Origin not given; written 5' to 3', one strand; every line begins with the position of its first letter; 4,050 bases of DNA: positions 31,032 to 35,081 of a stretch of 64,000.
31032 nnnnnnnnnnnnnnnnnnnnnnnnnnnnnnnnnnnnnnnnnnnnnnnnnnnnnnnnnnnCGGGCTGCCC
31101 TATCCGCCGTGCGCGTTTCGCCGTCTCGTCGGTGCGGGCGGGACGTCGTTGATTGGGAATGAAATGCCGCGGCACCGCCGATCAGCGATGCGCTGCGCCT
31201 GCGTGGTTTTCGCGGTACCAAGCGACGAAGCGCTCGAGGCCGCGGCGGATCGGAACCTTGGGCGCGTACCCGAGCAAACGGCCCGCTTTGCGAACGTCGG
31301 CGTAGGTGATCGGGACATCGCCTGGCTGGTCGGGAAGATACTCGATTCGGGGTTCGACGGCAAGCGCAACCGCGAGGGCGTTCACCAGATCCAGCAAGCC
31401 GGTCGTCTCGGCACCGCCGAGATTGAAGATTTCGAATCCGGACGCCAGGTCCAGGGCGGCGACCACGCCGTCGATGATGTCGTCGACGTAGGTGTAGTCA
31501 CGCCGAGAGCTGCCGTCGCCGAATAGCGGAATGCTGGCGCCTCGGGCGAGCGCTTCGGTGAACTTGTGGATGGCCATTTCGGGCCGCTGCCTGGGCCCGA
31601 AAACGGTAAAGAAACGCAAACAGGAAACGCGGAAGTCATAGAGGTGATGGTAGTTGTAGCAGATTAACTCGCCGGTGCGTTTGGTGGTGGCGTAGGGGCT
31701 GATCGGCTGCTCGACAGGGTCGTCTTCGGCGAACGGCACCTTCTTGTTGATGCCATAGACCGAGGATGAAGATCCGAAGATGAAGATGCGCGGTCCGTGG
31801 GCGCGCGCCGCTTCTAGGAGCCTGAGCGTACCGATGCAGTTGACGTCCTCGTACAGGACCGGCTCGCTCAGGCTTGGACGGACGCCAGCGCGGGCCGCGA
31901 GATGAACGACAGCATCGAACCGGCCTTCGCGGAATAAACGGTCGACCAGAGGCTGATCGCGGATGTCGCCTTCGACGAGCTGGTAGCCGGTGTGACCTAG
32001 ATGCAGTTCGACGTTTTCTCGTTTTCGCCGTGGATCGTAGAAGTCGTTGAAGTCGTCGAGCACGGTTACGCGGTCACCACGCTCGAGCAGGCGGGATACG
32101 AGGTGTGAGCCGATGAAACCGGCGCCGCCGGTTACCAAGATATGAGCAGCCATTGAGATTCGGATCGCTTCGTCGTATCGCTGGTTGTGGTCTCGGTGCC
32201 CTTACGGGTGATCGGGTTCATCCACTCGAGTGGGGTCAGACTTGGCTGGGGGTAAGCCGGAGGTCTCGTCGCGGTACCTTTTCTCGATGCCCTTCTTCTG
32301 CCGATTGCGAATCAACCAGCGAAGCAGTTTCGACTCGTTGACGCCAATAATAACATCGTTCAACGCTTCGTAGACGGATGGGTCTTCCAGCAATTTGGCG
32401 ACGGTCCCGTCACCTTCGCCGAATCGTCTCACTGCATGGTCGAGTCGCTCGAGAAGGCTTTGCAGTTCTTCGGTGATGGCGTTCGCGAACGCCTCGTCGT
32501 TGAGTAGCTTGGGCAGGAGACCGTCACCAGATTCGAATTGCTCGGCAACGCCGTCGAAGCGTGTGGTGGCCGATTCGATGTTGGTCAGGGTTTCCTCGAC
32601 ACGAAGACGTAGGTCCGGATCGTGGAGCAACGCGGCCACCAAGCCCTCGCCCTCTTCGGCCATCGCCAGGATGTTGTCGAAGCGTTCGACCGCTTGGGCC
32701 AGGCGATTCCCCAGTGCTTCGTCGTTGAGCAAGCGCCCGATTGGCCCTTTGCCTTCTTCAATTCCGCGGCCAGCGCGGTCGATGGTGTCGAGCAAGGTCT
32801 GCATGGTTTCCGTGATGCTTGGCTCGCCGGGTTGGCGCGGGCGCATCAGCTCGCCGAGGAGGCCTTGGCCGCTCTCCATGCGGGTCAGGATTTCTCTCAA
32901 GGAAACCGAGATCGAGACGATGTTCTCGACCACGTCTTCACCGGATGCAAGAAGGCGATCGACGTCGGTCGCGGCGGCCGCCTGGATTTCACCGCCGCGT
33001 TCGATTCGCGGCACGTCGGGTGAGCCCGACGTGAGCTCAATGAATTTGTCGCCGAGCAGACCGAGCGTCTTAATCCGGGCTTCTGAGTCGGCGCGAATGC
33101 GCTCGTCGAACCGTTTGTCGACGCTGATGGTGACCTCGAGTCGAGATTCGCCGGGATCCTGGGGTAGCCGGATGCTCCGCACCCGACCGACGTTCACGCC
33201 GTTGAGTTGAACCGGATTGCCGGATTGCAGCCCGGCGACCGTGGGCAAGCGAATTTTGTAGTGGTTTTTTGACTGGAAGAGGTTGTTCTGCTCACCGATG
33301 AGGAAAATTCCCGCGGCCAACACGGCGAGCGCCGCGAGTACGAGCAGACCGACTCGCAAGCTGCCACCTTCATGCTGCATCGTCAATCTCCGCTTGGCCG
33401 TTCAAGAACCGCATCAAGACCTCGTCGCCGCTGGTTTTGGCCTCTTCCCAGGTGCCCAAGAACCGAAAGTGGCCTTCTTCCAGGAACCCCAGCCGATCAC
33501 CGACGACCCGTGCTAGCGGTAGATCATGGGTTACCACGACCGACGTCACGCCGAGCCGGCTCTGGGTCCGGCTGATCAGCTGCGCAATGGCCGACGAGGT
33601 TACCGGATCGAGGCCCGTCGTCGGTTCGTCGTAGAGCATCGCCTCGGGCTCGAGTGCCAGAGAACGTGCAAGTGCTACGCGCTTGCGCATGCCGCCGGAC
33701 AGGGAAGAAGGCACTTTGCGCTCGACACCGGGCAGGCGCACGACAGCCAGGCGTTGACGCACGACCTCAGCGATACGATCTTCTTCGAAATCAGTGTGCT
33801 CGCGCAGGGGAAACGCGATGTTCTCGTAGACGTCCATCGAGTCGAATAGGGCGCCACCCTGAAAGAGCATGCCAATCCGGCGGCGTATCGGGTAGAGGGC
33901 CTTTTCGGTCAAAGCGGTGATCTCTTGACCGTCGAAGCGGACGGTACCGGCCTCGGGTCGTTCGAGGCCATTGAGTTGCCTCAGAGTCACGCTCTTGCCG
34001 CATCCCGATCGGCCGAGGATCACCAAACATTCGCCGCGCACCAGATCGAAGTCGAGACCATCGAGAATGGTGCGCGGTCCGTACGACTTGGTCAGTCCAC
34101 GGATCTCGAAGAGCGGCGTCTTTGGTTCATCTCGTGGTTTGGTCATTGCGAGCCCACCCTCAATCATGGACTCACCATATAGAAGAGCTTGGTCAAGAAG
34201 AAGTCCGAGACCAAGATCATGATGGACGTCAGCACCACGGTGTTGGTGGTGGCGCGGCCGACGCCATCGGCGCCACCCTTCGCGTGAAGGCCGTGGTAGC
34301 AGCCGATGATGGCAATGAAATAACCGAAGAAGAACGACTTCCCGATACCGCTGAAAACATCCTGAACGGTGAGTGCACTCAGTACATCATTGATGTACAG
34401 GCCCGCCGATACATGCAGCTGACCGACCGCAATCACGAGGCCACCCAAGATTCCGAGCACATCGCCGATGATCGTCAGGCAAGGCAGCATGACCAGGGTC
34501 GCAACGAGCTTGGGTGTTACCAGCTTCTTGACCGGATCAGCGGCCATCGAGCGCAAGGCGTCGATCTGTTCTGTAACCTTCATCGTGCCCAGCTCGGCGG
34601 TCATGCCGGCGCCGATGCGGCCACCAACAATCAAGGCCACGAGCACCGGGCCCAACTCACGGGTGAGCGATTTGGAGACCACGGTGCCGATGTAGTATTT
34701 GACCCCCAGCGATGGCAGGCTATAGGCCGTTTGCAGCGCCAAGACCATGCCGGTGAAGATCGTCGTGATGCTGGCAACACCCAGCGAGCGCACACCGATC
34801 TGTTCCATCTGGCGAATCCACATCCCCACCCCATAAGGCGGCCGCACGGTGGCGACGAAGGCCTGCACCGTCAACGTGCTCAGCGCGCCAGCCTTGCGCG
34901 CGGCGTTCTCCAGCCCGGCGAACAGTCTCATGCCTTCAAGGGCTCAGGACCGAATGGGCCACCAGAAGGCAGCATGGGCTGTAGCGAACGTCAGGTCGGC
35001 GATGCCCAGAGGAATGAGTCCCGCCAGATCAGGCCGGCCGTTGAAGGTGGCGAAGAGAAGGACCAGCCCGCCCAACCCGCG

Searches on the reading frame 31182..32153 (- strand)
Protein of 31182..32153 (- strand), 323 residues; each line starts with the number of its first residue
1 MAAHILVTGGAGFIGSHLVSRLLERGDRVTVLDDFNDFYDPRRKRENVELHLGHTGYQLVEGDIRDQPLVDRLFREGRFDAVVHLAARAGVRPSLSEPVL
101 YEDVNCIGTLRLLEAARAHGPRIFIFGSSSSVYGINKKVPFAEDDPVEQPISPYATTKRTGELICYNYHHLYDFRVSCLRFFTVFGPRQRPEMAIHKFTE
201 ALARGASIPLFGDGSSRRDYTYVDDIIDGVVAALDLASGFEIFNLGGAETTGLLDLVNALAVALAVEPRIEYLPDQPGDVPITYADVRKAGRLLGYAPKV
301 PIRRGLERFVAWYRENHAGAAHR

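Call 12: search_protein_families(library=pfam, proteins=[window:31182-32153:-], max_evalue=0.001)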
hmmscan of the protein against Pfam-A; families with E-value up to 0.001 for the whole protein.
window:31182-32153:- (323 aa): 7 families
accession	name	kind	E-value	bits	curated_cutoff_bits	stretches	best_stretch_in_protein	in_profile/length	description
PF01370.27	Epimerase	-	3.3e-64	217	20.9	1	5-246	1-240/240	NAD dependent epimerase/dehydratase family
PF16363.11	GDP_Man_Dehyd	-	9.5e-62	209.8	27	1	6-308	1-331/332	GDP-mannose 4,6 dehydratase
PF01073.25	3Beta_HSD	-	3e-22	79.4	22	1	6-233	1-228/280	3-beta hydroxysteroid dehydrogenase/isomerase family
PF04321.23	RmlD_sub_bind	-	1.1e-17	64.5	27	1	4-263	2-230/287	RmlD substrate binding domain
PF02719.21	Polysacc_synt_2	-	7.7e-14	52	20.2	1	5-269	1-252/293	Polysaccharide biosynthesis protein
PF07993.18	NAD_binding_4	-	1.2e-10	41.5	20.1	1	7-210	1-238/258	Male sterility protein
PF13460.12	NAD_binding_10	-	1.2e-06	29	27.2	1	9-160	1-126/184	NAD(P)H-binding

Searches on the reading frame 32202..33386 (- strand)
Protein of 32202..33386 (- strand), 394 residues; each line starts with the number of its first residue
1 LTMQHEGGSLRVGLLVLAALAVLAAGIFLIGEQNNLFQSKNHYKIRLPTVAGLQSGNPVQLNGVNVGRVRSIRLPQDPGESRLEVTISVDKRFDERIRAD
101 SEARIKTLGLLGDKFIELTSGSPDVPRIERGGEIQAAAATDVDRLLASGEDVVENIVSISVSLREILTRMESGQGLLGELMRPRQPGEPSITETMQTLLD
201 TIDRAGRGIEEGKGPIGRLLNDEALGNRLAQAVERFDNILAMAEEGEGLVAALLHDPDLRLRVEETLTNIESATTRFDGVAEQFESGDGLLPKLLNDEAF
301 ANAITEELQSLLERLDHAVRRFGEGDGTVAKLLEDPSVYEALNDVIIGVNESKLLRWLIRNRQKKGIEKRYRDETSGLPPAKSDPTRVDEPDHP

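Call 98: search_protein_families(library=pfam, proteins=[window:32202-33386:-], max_evalue=0.0001)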
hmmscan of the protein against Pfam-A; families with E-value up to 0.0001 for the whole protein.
window:32202-33386:- (394 aa): 1 family
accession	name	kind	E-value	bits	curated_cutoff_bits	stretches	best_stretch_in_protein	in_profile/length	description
PF02470.25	MlaD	-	5.5e-21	75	25.1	1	40-121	2-81/81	MlaD protein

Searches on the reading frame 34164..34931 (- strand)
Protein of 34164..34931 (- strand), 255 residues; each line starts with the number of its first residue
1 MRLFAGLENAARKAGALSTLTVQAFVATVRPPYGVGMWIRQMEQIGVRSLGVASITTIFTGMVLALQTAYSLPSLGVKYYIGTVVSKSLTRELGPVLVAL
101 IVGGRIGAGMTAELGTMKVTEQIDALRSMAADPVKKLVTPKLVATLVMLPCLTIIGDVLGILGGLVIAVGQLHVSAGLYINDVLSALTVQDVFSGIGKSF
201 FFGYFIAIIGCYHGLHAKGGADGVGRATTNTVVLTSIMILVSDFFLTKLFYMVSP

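Call 98: search_protein_families(library=pfam, proteins=[window:34164-34931:-], max_evalue=0.0001)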
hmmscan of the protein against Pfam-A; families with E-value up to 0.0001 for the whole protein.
window:34164-34931:- (255 aa): 1 family
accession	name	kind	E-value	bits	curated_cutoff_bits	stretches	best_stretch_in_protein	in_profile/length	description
PF02405.21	MlaE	-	6.6e-79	264.8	22.5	1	39-248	2-211/212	Permease MlaE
